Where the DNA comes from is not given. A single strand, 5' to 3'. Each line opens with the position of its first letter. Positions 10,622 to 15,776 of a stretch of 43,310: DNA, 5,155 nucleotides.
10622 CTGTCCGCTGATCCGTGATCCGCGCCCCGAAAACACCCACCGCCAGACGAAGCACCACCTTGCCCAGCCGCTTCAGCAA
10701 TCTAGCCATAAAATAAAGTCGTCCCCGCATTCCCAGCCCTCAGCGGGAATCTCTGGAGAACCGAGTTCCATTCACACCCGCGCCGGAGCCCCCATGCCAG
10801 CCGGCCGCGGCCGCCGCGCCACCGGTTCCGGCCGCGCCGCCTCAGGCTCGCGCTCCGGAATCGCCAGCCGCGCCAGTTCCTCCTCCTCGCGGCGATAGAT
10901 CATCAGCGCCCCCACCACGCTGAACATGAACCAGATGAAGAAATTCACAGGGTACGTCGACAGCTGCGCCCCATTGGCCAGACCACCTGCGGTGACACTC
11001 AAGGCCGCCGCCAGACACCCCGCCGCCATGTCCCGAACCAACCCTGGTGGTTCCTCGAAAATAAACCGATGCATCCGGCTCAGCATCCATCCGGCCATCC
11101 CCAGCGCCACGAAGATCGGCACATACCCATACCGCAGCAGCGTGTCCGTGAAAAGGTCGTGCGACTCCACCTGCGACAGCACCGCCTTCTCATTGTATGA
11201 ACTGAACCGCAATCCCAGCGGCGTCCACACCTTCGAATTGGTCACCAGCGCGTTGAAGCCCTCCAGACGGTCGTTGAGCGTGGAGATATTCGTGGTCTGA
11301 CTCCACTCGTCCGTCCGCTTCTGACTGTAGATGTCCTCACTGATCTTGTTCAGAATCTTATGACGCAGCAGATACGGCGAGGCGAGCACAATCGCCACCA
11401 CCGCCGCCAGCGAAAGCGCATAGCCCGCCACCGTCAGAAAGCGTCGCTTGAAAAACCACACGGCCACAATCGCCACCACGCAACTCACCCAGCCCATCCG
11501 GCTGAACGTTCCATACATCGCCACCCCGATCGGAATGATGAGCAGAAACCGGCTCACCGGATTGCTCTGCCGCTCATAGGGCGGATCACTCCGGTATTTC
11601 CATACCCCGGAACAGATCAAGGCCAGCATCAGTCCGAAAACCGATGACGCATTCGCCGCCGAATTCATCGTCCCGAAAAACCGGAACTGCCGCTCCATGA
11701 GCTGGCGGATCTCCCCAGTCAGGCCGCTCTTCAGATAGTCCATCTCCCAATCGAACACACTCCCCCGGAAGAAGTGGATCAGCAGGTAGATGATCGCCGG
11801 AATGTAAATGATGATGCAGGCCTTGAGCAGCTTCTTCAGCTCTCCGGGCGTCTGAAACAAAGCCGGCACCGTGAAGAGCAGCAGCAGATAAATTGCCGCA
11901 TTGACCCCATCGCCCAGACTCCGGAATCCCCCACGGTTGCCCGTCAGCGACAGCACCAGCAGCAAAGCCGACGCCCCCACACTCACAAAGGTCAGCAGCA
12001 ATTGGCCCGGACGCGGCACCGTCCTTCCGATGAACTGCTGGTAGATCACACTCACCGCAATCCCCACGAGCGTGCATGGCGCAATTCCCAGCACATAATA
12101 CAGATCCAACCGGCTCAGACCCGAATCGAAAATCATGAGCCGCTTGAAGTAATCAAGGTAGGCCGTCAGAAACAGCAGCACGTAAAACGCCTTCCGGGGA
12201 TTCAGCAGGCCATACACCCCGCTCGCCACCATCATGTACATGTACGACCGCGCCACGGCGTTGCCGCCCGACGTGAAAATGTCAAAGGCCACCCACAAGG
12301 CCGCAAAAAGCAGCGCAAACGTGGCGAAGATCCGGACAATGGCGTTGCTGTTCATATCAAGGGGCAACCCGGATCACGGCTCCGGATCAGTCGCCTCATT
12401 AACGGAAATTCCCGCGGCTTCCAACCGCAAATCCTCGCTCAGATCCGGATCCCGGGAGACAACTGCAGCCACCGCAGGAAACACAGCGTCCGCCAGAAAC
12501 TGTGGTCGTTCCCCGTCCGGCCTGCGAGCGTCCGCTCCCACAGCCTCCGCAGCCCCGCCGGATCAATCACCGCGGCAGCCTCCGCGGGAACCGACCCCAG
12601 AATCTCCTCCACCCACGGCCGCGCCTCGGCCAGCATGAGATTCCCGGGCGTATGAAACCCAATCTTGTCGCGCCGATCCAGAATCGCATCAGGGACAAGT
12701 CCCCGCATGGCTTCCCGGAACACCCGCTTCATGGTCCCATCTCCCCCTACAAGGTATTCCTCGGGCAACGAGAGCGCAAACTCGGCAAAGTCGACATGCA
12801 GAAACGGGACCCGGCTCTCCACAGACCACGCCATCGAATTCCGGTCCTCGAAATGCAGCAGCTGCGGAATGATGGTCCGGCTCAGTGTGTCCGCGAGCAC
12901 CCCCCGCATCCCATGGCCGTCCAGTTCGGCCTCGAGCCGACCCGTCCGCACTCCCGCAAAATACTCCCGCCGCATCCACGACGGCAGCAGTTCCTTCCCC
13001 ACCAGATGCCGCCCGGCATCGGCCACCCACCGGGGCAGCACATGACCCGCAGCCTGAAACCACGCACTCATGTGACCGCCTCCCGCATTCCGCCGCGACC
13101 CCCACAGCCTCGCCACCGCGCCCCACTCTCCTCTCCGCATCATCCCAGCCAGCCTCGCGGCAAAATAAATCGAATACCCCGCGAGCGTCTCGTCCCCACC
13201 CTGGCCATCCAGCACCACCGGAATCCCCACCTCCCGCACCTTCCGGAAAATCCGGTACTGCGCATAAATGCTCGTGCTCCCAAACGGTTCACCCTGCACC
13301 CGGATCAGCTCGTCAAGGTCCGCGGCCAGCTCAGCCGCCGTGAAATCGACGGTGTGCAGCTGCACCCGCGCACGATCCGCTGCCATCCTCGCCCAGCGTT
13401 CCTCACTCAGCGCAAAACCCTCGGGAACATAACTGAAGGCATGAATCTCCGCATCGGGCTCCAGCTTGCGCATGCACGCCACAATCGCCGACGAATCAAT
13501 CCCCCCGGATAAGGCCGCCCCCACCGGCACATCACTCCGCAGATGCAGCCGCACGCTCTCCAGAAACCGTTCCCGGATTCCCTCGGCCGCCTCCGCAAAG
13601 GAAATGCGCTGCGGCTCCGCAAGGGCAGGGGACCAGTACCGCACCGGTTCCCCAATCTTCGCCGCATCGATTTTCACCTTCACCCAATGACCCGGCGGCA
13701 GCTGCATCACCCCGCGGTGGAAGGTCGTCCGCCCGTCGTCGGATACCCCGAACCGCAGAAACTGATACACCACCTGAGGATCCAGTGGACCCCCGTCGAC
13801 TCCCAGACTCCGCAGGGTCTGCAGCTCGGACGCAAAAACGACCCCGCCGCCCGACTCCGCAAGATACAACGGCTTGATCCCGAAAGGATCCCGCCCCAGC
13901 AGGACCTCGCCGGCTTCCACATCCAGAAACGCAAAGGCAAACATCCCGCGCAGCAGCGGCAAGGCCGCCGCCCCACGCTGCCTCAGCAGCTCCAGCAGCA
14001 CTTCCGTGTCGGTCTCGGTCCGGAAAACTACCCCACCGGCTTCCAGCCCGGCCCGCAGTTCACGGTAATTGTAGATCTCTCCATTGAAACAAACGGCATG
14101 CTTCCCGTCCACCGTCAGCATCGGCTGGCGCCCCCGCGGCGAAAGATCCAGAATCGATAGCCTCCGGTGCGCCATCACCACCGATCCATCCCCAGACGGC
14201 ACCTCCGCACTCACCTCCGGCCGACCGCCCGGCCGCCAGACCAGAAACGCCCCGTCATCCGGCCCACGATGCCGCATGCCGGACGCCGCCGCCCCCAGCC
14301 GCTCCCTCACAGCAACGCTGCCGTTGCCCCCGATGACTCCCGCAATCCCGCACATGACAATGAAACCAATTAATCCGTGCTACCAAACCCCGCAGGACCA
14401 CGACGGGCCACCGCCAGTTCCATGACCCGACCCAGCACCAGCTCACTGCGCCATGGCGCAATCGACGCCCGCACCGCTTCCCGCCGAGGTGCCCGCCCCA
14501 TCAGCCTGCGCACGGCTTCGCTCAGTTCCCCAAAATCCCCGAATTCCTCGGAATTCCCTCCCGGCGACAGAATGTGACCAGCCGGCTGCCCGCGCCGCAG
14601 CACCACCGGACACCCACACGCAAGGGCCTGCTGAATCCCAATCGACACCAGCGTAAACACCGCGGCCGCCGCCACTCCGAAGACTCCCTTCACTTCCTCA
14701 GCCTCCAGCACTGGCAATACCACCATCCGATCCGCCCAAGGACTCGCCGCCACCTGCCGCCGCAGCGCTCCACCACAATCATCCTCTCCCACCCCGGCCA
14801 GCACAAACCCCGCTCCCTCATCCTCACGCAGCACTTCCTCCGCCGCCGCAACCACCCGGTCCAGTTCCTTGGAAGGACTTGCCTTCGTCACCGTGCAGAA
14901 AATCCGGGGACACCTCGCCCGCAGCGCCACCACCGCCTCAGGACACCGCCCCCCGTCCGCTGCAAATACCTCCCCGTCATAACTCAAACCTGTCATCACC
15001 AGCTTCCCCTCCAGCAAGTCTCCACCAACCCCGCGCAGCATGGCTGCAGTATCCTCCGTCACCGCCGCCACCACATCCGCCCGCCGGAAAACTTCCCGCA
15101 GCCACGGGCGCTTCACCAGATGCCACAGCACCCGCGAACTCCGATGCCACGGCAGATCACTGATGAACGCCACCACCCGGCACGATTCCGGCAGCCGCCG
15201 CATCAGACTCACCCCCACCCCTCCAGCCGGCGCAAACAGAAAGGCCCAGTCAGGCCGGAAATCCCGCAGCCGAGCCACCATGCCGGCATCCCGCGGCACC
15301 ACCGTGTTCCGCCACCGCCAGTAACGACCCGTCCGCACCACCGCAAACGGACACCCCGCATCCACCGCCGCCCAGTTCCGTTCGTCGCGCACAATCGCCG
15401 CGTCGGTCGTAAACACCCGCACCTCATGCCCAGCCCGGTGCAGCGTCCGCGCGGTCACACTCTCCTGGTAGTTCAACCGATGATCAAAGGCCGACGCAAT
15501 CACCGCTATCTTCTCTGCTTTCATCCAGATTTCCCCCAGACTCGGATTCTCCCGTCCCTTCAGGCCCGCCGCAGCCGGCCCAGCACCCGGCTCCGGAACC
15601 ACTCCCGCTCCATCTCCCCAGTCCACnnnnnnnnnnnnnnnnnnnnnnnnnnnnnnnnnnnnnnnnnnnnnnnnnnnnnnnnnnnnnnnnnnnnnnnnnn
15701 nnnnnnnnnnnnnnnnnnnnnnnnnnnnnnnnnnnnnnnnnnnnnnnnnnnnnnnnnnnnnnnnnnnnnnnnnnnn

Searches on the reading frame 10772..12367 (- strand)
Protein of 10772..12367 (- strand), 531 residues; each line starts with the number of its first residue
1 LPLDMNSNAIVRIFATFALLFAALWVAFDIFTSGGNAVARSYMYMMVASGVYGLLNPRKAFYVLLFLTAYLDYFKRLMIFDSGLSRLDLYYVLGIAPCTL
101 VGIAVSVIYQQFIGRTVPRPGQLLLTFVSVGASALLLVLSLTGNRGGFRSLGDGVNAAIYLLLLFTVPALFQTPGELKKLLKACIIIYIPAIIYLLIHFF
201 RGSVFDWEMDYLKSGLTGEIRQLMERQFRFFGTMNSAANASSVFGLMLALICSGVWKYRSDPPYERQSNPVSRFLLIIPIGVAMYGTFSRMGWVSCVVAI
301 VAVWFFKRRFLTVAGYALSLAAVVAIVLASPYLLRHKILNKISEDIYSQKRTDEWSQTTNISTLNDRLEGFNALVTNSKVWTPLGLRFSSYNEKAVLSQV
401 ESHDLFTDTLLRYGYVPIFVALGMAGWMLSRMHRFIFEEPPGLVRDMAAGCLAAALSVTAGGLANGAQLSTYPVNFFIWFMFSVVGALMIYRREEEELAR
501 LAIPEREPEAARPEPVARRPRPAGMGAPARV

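Call 3: search_protein_families(library=pfam, proteins=[window:10772-12367:-], max_evalue=0.01)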
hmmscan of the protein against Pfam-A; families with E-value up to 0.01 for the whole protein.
window:10772-12367:- (531 aa): 1 family
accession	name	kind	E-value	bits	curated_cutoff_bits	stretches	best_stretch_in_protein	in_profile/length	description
PF04932.20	Wzy_C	-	8.1e-06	26.1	31.7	1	277-357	3-90/149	O-Antigen ligase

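Call 73: search_protein_families(library=pfam, proteins=[window:10772-12367:-], max_evalue=0.1)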
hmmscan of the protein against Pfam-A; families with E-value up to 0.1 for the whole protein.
window:10772-12367:- (531 aa): 1 family
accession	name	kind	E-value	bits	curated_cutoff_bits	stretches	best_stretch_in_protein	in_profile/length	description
PF04932.20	Wzy_C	-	8.1e-06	26.1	31.7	1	277-357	3-90/149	O-Antigen ligase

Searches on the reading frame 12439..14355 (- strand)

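Call 17: search_protein_families(library=pfam, proteins=[window:12439-14355:-], max_evalue=0.001)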
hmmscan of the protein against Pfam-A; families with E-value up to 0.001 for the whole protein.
window:12439-14355:- (638 aa): 3 families
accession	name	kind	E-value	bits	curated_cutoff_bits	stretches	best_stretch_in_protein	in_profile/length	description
PF00733.27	Asn_synthase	-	6.9e-71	240.2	21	1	260-631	2-354/354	Asparagine synthase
PF13537.11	GATase_7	-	1.1e-39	135.6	25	1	63-182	1-122/123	Glutamine amidotransferase domain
PF13522.11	GATase_6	-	1.8e-37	128.7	27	1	56-177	9-130/130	Glutamine amidotransferase domain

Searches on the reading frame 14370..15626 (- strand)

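Call 17: search_protein_families(library=pfam, proteins=[window:14370-15626:-], max_evalue=0.001)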
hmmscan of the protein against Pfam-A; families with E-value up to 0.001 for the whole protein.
window:14370-15626:- (418 aa): 4 families
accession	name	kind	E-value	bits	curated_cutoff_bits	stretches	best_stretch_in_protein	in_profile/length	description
PF13579.12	Glyco_trans_4_4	-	2.5e-09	38.1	29.7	1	59-202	11-147/158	Glycosyl transferase 4-like domain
PF13439.12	Glyco_transf_4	-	2.8e-09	37.7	28.5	1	59-199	12-150/170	Glycosyltransferase Family 4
PF13692.12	Glyco_trans_1_4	-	1.4e-06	29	27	1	244-376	5-140/142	Glycosyl transferases group 1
PF00534.26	Glycos_transf_1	-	0.00024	21.1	26.4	1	240-384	15-164/172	Glycosyl transferases group 1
